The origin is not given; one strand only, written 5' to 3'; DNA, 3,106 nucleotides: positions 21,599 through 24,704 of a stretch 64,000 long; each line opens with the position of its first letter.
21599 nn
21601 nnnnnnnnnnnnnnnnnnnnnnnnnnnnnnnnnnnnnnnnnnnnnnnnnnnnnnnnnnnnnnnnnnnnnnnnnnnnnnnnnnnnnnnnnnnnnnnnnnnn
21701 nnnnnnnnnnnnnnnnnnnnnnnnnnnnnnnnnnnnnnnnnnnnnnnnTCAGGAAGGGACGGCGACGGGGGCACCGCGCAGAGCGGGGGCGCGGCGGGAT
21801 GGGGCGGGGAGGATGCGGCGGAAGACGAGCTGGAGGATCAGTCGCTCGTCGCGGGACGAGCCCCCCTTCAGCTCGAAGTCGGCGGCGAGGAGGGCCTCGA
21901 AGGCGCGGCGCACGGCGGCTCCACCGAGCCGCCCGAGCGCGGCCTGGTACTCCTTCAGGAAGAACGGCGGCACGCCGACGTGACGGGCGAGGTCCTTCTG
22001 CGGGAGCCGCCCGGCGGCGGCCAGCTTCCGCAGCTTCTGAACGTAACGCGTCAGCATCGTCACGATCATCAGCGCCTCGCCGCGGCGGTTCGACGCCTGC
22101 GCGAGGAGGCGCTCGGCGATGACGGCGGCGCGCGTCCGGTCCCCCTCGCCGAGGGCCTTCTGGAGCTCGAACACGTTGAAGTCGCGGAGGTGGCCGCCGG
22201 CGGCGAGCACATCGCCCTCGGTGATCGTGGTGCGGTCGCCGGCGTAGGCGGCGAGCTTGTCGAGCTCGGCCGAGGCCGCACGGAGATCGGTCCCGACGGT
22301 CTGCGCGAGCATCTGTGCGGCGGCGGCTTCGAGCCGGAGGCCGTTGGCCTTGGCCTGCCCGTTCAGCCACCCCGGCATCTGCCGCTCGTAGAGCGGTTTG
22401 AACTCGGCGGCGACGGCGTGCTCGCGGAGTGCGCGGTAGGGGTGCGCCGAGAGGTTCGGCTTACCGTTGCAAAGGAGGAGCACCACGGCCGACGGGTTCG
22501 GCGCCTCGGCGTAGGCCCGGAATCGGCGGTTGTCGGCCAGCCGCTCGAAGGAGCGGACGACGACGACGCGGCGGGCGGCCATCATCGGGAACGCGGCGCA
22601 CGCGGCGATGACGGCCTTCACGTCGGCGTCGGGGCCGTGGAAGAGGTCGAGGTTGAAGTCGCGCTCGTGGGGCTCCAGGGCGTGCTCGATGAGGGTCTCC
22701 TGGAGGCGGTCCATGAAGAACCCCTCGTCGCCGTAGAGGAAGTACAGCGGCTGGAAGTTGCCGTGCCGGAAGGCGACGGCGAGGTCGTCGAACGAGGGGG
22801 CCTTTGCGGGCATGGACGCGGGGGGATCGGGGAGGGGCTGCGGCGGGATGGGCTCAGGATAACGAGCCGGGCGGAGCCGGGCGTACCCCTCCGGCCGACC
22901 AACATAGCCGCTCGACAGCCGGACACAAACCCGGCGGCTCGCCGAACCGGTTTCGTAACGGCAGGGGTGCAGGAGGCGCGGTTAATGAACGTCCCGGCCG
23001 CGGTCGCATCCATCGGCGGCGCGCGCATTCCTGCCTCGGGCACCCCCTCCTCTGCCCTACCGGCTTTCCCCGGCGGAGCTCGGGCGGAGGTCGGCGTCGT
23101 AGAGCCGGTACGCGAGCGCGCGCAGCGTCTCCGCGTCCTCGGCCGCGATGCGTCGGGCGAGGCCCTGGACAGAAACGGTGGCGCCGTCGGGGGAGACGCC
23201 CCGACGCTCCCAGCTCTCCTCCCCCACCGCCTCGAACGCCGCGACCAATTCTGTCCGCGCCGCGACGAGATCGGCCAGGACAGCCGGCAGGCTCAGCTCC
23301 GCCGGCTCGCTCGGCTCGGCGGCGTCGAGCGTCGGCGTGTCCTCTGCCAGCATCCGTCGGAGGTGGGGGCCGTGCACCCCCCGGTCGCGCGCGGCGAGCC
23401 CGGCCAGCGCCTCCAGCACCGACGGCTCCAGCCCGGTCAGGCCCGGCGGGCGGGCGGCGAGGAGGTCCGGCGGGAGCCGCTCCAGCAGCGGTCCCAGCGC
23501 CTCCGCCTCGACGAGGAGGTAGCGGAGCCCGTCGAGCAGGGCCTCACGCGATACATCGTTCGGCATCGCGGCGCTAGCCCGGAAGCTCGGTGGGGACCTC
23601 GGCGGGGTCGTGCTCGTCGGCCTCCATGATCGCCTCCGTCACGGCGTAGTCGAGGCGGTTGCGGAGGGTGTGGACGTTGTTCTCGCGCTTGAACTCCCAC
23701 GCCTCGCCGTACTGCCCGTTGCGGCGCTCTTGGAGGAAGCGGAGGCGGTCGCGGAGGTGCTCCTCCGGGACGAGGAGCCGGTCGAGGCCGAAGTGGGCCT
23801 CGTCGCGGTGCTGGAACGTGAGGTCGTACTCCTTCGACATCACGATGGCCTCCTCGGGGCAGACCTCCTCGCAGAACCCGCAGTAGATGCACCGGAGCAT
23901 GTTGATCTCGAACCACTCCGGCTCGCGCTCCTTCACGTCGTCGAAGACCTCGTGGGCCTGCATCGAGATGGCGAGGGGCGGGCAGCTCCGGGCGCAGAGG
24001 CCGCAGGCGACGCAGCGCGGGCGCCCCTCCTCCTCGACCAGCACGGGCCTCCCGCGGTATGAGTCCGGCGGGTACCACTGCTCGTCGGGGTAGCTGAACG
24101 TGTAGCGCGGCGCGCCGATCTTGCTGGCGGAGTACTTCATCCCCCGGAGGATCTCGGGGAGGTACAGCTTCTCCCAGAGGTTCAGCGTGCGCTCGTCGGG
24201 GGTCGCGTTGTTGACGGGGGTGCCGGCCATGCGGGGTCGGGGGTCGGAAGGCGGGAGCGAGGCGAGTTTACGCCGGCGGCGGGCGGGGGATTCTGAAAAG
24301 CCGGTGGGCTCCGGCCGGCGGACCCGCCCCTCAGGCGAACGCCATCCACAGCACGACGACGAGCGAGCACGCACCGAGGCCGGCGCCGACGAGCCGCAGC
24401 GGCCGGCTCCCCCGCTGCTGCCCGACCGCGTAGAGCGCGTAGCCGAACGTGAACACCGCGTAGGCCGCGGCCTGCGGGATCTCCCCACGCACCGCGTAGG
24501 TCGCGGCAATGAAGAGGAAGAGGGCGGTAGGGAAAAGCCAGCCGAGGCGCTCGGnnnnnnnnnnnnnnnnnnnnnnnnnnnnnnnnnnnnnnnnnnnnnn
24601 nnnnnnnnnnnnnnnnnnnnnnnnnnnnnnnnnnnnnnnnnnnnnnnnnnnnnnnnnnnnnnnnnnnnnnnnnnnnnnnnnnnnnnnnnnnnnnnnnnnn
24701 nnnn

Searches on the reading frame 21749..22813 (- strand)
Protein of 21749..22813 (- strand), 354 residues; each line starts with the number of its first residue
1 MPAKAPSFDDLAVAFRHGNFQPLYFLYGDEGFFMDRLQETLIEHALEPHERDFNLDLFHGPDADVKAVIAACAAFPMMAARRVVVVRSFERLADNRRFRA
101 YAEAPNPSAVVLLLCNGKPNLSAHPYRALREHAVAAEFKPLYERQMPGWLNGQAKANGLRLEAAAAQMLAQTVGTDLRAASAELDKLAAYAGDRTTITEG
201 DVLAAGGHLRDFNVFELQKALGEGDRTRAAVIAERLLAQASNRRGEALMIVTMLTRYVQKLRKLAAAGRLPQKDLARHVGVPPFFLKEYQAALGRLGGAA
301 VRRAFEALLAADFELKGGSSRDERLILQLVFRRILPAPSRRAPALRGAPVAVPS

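Call 7: search_protein_families(library=pfam, proteins=[window:21749-22813:-], max_evalue=0.01)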
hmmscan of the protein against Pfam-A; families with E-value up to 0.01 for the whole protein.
window:21749-22813:- (354 aa): 2 families
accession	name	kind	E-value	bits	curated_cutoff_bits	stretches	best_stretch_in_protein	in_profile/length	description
PF06144.19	DNA_pol3_delta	-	8.1e-10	39.2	21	1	24-121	1-106/124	DNA polymerase III, delta subunit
PF21694.2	DNA_pol3_delta_C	-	3.3e-09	37.2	27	1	213-329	3-116/121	DNA polymerase III delta subunit, C-terminal domain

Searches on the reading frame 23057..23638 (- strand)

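Call 65: search_protein_families(library=pfam, proteins=[window:23057-23638:-], max_evalue=0.00001)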
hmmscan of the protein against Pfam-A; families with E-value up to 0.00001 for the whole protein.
window:23057-23638:- (193 aa): 1 family
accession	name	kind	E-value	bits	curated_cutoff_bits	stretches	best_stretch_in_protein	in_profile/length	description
PF12867.12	DinB_2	-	9.5e-07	29.8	24.8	1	47-169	8-122/128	DinB superfamily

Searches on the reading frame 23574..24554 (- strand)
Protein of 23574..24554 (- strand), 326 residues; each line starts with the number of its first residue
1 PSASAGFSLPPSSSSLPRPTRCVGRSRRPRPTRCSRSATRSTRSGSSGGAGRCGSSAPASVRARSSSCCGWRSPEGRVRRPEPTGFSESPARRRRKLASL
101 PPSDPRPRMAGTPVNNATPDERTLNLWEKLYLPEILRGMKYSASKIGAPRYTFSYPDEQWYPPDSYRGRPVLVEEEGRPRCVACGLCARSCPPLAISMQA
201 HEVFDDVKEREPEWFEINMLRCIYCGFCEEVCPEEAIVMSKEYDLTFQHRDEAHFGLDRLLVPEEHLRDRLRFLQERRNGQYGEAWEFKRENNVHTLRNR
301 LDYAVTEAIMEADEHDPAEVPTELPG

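Call 65: search_protein_families(library=pfam, proteins=[window:23574-24554:-], max_evalue=0.00001)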
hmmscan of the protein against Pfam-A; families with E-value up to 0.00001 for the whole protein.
window:23574-24554:- (326 aa): 8 families
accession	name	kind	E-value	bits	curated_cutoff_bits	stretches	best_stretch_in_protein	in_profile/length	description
PF00037.32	Fer4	-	4.8e-11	42.4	21.1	1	216-237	2-23/24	4Fe-4S binding domain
PF12838.12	Fer4_7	-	3e-10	40.8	27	1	180-236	1-52/52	4Fe-4S dicluster domain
PF13183.11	Fer4_8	-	1.6e-08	35.4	27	0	219-239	2-17/68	4Fe-4S dicluster domain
PF13484.11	Fer4_16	-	4.5e-08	34.2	30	0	221-244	1-25/66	4Fe-4S double cluster binding domain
PF12837.12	Fer4_6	-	2.1e-07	31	25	0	216-237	3-24/24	4Fe-4S binding domain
PF13187.11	Fer4_9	-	3.2e-07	30.7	27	1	180-237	1-52/52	4Fe-4S dicluster domain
PF13237.11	Fer4_10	-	2.5e-06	27.8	25.5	1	180-233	8-53/53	4Fe-4S dicluster domain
PF12797.12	Fer4_2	-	5.5e-06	26.4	24.5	0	217-234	5-22/22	4Fe-4S binding domain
